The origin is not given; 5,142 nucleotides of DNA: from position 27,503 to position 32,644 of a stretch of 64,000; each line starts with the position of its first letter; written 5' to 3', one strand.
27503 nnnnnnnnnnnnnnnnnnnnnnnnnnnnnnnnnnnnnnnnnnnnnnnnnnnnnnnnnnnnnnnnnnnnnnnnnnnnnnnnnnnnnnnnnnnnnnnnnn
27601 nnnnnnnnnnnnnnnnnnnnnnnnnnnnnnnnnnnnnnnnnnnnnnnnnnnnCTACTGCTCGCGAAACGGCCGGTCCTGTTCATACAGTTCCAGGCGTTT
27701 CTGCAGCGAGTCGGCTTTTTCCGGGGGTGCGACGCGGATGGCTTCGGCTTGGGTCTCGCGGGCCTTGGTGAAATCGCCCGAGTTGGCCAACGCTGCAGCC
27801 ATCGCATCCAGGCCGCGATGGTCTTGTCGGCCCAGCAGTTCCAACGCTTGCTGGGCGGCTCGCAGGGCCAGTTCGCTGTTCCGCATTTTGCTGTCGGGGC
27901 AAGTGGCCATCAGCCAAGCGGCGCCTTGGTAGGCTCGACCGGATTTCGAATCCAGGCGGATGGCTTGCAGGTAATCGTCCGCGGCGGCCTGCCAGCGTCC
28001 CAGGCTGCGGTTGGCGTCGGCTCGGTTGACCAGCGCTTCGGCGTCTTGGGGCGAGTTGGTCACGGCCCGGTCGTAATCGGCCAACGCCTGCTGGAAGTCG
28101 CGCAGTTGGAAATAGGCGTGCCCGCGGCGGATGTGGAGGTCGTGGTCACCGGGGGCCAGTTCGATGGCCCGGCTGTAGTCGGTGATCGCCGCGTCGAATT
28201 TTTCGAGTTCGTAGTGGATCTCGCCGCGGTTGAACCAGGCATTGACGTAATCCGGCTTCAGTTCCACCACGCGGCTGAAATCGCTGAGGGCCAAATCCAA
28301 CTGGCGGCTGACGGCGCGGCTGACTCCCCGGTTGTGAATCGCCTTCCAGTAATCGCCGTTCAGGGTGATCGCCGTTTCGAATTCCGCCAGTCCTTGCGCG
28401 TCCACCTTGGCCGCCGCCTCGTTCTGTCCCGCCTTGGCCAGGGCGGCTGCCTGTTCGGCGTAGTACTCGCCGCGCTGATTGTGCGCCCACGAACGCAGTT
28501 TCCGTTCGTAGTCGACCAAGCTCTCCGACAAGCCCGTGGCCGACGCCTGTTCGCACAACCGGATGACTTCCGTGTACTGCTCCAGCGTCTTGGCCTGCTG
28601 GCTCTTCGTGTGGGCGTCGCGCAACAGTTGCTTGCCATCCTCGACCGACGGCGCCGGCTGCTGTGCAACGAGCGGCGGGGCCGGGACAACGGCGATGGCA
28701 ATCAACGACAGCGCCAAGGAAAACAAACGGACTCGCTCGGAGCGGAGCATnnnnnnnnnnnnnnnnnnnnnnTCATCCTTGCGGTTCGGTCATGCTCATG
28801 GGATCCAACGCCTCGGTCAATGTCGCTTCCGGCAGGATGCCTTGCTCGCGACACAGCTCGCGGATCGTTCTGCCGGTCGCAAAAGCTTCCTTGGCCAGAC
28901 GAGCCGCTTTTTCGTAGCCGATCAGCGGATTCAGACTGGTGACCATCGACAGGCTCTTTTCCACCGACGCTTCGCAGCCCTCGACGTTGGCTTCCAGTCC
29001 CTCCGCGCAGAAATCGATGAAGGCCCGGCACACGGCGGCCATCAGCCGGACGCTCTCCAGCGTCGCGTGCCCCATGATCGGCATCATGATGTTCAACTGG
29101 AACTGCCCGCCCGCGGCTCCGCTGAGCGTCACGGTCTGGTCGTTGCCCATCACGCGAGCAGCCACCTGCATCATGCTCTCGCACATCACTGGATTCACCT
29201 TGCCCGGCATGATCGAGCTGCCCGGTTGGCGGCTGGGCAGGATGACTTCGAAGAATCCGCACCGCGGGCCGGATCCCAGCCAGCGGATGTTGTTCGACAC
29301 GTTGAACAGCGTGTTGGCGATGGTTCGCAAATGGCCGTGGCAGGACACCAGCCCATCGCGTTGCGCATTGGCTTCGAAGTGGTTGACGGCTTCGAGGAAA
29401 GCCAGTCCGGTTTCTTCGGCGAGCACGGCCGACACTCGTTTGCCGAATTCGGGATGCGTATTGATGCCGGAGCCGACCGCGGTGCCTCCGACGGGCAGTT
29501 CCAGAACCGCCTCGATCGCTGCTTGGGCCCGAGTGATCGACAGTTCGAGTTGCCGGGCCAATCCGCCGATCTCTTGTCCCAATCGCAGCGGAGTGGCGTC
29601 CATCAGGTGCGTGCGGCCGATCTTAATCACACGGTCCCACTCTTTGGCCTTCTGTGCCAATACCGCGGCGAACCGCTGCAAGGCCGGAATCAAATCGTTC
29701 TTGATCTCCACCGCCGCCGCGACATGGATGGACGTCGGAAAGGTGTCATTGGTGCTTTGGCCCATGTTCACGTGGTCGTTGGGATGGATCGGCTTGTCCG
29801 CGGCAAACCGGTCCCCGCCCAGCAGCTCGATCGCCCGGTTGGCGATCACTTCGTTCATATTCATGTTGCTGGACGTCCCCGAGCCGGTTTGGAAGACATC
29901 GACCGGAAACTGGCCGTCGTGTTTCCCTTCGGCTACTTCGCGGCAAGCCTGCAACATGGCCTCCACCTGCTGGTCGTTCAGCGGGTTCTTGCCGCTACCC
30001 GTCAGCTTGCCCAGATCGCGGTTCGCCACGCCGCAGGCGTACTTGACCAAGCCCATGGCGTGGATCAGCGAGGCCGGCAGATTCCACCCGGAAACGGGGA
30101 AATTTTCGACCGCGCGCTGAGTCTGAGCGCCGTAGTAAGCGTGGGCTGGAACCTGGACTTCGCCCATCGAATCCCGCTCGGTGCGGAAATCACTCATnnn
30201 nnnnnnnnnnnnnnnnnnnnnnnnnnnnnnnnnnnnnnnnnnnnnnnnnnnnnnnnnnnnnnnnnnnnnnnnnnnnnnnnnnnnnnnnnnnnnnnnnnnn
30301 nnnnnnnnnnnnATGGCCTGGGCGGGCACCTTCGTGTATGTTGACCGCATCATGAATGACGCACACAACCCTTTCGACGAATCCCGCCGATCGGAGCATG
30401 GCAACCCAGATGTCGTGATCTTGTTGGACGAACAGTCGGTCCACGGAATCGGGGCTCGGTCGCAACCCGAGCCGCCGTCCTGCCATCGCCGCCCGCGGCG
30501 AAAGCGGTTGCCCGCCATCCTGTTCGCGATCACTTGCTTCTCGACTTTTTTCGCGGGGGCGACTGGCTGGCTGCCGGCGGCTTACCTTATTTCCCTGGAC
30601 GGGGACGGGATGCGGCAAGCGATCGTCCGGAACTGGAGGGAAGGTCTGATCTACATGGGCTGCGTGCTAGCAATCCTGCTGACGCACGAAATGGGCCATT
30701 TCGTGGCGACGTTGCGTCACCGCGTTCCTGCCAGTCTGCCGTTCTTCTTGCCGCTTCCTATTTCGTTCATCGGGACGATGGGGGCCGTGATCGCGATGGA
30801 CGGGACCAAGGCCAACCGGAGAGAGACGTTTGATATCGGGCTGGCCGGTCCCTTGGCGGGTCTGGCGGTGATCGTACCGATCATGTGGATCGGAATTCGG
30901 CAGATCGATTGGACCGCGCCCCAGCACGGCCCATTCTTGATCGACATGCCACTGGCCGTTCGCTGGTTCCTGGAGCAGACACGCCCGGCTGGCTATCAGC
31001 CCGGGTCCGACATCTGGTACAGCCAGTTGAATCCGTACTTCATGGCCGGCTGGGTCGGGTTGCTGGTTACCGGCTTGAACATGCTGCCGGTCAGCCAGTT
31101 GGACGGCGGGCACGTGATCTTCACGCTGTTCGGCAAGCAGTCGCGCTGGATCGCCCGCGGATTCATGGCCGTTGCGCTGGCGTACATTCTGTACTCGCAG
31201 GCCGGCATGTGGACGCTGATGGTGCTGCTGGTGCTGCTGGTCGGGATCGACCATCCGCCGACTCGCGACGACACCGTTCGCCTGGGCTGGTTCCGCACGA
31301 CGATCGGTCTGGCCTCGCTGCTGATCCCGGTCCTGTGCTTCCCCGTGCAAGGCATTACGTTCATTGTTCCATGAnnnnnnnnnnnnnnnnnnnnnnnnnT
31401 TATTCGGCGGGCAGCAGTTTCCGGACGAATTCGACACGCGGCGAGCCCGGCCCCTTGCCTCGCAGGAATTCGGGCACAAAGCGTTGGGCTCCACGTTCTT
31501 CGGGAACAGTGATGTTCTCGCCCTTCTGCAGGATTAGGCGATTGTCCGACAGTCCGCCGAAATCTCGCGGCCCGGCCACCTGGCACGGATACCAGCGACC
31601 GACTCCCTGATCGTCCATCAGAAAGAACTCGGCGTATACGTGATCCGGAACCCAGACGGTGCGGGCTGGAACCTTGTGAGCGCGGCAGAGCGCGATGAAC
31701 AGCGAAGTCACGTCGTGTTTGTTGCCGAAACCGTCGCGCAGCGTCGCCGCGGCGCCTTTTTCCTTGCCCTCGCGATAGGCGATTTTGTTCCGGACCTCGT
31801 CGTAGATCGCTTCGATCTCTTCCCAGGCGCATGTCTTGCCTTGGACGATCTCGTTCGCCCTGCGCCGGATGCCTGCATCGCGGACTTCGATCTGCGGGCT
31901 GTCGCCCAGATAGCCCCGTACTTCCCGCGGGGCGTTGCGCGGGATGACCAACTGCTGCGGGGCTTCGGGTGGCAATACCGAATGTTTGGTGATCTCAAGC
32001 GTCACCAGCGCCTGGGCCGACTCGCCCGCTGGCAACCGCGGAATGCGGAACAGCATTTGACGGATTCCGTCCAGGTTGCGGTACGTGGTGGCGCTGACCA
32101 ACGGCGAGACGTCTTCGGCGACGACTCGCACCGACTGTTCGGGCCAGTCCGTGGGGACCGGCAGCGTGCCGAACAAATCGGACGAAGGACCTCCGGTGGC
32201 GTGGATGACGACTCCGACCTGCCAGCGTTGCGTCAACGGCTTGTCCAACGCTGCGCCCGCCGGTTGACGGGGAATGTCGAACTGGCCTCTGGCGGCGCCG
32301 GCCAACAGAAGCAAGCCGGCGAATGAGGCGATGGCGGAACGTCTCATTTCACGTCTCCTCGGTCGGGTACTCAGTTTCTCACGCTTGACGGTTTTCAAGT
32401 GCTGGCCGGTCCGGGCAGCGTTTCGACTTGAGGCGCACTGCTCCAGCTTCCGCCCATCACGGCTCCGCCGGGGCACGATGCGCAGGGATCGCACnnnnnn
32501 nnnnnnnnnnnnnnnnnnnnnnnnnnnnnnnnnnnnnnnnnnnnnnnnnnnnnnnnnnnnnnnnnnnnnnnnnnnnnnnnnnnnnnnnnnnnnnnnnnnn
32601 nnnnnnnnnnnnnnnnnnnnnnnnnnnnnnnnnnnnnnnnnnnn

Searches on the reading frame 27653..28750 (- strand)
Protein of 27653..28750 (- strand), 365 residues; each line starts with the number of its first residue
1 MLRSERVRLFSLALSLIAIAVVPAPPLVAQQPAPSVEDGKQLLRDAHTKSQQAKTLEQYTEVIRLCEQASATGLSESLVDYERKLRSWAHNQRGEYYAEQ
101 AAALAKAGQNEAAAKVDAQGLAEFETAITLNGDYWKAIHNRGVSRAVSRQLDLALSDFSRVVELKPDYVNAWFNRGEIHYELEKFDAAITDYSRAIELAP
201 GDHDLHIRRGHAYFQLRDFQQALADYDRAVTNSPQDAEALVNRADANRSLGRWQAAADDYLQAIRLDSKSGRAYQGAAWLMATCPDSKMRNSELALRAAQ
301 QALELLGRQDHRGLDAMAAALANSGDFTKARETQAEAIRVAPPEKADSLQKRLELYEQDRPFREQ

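Call 61: search_protein_families(library=pfam, proteins=[window:27653-28750:-], max_evalue=0.00001)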
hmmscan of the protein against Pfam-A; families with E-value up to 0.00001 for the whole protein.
window:27653-28750:- (365 aa): 10 families
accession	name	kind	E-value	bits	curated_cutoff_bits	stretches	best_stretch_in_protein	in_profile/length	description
PF00515.34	TPR_1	-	2e-32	110.1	27.8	2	170-201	2-33/34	Tetratricopeptide repeat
PF07719.23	TPR_2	-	2.2e-30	102.6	27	1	170-202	2-34/34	Tetratricopeptide repeat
PF13414.12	TPR_11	-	4.6e-21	74.7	26.8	1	176-216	1-41/42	TPR repeat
PF13181.12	TPR_8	-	3.1e-20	71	25.7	0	170-201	2-33/34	Tetratricopeptide repeat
PF13432.12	TPR_16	-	8.8e-20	71.2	32.7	2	208-269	2-63/65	Tetratricopeptide repeat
PF13431.12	TPR_17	-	7.8e-18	63.6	24.4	0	192-223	2-33/34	Tetratricopeptide repeat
PF13371.12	TPR_9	-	9.3e-15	54.8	35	2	147-206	7-66/73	Tetratricopeptide repeat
PF13424.12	TPR_12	-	1.6e-11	44.6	30.1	0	170-232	4-74/77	Tetratricopeptide repeat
PF13428.12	TPR_14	-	1.6e-11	44.1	23.5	0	205-245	3-43/44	Tetratricopeptide repeat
PF14559.12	TPR_19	-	2.4e-07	31.4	25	0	182-224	4-46/68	Tetratricopeptide repeat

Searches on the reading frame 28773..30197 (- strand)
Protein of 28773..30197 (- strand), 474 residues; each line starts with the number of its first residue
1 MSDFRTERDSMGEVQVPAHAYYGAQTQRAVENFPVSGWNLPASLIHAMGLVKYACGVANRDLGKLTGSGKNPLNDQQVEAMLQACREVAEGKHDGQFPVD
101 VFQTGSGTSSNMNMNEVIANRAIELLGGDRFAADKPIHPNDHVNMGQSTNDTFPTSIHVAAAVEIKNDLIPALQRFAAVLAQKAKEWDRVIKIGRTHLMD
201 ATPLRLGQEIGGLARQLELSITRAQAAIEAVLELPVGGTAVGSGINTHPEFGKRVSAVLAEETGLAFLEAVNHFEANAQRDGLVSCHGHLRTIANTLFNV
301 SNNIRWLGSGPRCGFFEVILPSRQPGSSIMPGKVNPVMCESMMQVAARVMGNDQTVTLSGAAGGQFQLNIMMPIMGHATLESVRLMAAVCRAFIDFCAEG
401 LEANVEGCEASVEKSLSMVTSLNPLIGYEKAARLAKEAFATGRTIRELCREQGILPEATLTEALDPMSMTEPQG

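Call 61: search_protein_families(library=pfam, proteins=[window:28773-30197:-], max_evalue=0.00001)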
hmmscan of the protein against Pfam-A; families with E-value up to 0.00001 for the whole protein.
window:28773-30197:- (474 aa): 2 families
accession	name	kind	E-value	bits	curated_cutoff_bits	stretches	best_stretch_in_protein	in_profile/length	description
PF00206.25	Lyase_1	-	3.3e-95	319.5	27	1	12-351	1-312/312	Lyase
PF10415.14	FumaraseC_C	-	2e-21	76.6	32.5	1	418-471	1-54/54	Fumarase C C-terminus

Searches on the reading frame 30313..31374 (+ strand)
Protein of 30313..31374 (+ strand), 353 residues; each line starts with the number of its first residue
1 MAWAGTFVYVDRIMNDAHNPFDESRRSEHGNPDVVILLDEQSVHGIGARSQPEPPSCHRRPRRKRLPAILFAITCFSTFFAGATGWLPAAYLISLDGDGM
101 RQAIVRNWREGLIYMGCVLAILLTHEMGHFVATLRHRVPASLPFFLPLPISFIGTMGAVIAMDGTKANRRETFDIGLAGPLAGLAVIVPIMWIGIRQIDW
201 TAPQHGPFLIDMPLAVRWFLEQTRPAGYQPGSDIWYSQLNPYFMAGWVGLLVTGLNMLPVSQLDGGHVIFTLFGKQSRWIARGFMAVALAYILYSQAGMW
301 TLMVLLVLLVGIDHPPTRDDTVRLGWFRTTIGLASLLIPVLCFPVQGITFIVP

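Call 61: search_protein_families(library=pfam, proteins=[window:30313-31374:+], max_evalue=0.00001)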
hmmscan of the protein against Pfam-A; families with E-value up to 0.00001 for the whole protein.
window:30313-31374:+ (353 aa): 1 family
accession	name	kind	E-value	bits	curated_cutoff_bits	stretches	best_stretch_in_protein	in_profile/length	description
PF02163.28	Peptidase_M50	-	1.6e-16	60.8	27.2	1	117-278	5-199/221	Peptidase family M50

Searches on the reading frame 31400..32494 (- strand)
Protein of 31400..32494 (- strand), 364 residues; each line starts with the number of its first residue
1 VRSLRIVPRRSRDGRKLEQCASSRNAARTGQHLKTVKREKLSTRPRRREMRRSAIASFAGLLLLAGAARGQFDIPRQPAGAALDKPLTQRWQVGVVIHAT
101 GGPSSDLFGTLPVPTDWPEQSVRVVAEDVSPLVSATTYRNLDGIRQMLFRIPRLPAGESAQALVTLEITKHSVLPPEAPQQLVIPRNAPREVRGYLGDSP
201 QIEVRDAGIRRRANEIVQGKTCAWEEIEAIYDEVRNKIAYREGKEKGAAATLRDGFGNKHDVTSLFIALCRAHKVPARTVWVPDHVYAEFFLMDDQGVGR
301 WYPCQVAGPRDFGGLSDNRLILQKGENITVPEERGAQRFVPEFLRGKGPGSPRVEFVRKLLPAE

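Call 61: search_protein_families(library=pfam, proteins=[window:31400-32494:-], max_evalue=0.00001)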
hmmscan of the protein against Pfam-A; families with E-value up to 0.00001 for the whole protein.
window:31400-32494:- (364 aa): 1 family
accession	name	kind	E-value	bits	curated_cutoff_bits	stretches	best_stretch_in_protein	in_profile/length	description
PF01841.26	Transglut_core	-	3.5e-12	47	23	1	211-304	2-106/108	Transglutaminase-like superfamily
